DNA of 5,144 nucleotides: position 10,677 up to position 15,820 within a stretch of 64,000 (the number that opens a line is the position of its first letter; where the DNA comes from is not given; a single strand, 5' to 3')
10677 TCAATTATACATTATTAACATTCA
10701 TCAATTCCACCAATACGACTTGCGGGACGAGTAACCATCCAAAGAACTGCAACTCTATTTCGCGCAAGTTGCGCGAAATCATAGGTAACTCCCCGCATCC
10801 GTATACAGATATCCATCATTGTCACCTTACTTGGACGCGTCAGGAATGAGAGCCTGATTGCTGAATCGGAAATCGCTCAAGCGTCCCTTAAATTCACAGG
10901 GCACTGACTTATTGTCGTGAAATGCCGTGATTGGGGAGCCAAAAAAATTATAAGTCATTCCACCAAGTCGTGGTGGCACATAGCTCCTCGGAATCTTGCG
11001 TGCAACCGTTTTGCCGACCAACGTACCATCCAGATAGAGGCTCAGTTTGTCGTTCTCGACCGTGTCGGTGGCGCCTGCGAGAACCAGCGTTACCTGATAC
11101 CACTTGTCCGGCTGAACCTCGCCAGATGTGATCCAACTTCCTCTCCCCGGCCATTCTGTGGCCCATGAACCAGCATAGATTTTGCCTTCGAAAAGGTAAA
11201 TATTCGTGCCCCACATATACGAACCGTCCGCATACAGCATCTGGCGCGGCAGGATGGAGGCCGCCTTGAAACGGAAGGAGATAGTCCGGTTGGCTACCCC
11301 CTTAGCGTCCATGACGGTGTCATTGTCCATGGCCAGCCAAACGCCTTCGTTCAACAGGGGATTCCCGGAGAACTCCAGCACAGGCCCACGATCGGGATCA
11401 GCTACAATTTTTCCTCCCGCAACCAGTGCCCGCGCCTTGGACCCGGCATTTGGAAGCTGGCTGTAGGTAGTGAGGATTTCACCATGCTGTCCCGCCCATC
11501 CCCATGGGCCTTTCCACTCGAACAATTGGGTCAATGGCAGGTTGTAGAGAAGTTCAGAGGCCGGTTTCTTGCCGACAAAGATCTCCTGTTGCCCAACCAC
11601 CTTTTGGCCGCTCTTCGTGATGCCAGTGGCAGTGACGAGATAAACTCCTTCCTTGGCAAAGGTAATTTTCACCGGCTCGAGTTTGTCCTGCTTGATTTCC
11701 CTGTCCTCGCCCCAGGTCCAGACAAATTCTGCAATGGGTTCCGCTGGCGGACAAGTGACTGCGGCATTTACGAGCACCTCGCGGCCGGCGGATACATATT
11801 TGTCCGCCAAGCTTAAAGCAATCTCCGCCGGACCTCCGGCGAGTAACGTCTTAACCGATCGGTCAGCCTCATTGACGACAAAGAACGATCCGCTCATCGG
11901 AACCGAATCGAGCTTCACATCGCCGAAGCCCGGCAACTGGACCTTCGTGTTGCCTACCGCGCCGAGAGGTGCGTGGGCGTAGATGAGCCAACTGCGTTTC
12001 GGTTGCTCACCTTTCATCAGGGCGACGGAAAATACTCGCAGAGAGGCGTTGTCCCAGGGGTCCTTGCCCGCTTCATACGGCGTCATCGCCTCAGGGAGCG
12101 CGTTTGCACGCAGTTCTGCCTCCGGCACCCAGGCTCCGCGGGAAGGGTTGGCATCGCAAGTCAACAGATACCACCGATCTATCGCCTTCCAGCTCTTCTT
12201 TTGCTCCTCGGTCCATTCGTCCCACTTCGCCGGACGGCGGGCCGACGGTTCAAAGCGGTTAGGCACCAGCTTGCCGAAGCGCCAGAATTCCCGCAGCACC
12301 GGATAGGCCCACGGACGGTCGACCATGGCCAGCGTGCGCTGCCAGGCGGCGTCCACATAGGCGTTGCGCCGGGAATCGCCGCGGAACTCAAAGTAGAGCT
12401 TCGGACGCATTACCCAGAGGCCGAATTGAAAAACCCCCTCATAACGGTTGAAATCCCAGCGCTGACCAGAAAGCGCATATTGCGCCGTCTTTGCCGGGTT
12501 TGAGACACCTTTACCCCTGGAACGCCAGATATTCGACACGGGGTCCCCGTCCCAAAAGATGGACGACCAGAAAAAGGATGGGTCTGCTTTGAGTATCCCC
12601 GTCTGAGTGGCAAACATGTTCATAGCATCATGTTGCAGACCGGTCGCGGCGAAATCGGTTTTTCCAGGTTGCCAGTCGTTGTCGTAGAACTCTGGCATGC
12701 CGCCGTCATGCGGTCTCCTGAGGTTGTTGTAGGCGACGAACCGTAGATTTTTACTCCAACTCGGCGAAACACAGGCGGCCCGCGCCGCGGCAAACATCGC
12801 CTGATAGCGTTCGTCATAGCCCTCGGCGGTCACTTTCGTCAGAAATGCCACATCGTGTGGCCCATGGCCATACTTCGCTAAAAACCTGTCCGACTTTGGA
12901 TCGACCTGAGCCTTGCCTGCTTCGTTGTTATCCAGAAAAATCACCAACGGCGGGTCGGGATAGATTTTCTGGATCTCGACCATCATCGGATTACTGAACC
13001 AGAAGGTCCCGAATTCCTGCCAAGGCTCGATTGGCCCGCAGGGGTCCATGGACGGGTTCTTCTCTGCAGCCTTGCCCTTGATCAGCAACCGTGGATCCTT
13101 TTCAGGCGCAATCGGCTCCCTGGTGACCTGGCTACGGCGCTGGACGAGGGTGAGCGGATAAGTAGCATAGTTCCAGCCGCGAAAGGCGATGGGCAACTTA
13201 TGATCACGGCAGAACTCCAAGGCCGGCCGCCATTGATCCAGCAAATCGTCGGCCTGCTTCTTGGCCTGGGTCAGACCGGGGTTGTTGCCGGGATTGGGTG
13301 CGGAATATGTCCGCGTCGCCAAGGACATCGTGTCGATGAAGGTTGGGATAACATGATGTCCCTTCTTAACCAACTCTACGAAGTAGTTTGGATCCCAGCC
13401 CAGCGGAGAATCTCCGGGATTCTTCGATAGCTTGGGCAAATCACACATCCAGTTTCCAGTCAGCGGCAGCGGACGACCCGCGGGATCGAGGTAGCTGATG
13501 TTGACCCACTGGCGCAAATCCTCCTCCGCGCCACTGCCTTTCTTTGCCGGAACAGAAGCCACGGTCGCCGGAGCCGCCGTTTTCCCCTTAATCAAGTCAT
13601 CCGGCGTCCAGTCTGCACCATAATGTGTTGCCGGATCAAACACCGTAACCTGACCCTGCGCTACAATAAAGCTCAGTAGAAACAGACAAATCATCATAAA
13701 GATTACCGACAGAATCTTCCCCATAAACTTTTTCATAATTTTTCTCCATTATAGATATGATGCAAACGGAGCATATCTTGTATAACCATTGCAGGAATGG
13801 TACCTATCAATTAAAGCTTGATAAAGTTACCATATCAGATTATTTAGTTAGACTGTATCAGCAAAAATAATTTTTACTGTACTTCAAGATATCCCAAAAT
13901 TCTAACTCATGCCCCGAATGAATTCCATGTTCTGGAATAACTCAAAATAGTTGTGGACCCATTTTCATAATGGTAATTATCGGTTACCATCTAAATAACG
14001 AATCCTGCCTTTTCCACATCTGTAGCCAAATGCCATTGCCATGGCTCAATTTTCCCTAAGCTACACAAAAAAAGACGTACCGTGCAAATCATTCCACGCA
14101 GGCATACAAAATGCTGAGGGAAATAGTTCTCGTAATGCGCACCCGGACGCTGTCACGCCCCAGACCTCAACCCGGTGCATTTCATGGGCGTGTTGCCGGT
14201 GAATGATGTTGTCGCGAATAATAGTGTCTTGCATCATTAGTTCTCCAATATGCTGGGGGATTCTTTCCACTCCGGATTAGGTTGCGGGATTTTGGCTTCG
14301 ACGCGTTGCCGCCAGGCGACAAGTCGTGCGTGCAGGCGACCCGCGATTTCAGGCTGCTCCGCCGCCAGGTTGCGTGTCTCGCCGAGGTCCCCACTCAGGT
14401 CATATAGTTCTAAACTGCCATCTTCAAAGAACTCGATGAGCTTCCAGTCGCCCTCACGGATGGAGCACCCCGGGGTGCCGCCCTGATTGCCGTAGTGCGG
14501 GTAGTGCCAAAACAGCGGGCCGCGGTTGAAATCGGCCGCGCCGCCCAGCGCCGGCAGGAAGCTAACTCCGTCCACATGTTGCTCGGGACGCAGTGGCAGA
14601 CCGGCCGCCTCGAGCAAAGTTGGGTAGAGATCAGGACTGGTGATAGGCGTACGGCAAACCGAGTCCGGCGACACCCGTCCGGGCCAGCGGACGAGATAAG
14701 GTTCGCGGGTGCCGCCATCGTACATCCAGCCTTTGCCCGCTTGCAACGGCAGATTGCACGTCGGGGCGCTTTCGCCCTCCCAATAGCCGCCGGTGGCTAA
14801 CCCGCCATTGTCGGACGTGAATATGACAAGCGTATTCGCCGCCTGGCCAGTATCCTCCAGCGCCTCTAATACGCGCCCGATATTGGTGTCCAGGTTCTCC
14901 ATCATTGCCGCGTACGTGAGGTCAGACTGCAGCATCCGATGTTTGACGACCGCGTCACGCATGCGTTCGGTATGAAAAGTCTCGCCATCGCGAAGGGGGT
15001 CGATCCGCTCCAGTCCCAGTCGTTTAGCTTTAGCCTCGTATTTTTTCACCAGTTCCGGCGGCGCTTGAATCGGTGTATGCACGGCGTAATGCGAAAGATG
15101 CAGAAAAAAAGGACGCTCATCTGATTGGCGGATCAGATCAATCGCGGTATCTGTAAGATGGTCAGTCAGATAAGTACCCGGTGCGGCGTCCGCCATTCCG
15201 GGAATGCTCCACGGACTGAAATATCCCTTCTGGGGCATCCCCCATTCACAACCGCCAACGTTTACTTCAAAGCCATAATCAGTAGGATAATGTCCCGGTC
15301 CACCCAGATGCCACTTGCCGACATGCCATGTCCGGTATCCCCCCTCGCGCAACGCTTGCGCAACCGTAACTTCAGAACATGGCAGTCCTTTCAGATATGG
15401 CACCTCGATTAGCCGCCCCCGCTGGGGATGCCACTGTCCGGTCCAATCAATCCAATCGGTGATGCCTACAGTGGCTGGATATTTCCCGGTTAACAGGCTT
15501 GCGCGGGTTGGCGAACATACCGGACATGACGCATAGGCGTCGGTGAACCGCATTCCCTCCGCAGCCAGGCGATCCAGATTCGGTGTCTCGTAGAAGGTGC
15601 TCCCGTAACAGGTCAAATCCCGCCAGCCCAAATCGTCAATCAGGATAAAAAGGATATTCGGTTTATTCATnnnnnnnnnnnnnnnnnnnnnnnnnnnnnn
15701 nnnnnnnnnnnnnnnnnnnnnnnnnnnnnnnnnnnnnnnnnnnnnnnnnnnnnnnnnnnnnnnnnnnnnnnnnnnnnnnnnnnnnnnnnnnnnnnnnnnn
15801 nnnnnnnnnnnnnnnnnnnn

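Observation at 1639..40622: Two DUF4838-like::FGE-domain fusion paralogs with strongly different base composition, and the FGE domain lacks the catalytic Cys pair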

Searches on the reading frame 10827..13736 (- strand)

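Call 25: search_protein_families(library=pfam, proteins=[window:10827-13736:-], max_evalue=0.001)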
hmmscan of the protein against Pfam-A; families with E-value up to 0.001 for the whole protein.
window:10827-13736:- (969 aa): 1 family
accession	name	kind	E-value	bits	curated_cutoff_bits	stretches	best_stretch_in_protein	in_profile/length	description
PF13385.13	Laminin_G_3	-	2.8e-06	28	27.6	1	816-965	18-147/151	Concanavalin A-like lectin/glucanases superfamily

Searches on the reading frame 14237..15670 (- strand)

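Call 25: search_protein_families(library=pfam, proteins=[window:14237-15670:-], max_evalue=0.001)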
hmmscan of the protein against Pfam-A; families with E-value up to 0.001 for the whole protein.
window:14237-15670:- (477 aa): 3 families
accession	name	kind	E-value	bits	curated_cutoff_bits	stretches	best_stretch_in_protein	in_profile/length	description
PF00884.28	Sulfatase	-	1.4e-57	195.8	25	1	4-357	1-300/301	Sulfatase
PF16347.10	SGSH_C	-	4.7e-18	66.2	29.3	1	313-454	8-152/154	N-sulphoglucosamine sulphohydrolase, C-terminal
PF01663.27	Phosphodiest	-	5.4e-12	46.4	23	1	7-289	2-220/342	Type I phosphodiesterase / nucleotide pyrophosphatase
